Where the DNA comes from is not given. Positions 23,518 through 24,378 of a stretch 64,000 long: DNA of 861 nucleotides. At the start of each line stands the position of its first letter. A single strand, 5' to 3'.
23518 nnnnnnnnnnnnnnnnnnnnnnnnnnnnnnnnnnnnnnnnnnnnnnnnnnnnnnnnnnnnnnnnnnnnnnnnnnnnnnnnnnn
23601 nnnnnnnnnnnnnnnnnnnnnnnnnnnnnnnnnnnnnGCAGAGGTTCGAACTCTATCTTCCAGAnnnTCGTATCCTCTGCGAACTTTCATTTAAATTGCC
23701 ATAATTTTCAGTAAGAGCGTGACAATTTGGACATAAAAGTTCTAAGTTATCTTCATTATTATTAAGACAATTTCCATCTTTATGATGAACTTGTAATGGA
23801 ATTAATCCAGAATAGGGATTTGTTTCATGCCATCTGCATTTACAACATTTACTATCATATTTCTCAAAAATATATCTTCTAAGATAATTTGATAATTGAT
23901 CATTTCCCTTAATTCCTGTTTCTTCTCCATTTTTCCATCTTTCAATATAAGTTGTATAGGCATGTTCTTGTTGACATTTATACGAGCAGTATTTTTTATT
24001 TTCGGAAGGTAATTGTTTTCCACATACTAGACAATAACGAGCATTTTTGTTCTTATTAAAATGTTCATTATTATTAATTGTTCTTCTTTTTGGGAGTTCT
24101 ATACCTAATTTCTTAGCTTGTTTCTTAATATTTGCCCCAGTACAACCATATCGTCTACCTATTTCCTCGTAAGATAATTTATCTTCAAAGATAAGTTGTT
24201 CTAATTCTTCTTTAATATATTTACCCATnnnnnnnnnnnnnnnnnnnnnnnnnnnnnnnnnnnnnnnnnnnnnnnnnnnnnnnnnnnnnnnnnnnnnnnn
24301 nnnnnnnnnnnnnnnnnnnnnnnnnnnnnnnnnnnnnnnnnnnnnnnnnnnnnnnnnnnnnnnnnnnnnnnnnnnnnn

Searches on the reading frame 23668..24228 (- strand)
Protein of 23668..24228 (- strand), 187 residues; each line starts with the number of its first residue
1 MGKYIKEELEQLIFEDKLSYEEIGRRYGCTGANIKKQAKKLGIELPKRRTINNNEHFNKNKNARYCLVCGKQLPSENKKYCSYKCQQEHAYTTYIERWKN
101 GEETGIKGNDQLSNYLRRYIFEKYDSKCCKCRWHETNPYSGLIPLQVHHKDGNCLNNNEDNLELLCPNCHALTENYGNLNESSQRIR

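Call 54: search_protein_families(library=pfam, max_evalue=0.001, proteins=[window:23668-24228:-])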
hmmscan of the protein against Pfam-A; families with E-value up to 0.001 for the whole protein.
window:23668-24228:- (187 aa): 4 families
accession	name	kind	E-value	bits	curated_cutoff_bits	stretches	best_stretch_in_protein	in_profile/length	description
PF13392.12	HNH_3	-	8.3e-05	22.6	24.8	1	144-165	16-39/46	HNH endonuclease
PF04640.20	PLATZ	-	0.00018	22.5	25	1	38-86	29-78/79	PLATZ transcription factor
PF15978.11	TnsD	-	0.00036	20.1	32.4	1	2-84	184-239/355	Tn7-like transposition protein D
PF09889.16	DUF2116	-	0.00045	20.6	26.8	1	64-89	4-28/59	Probable treble clef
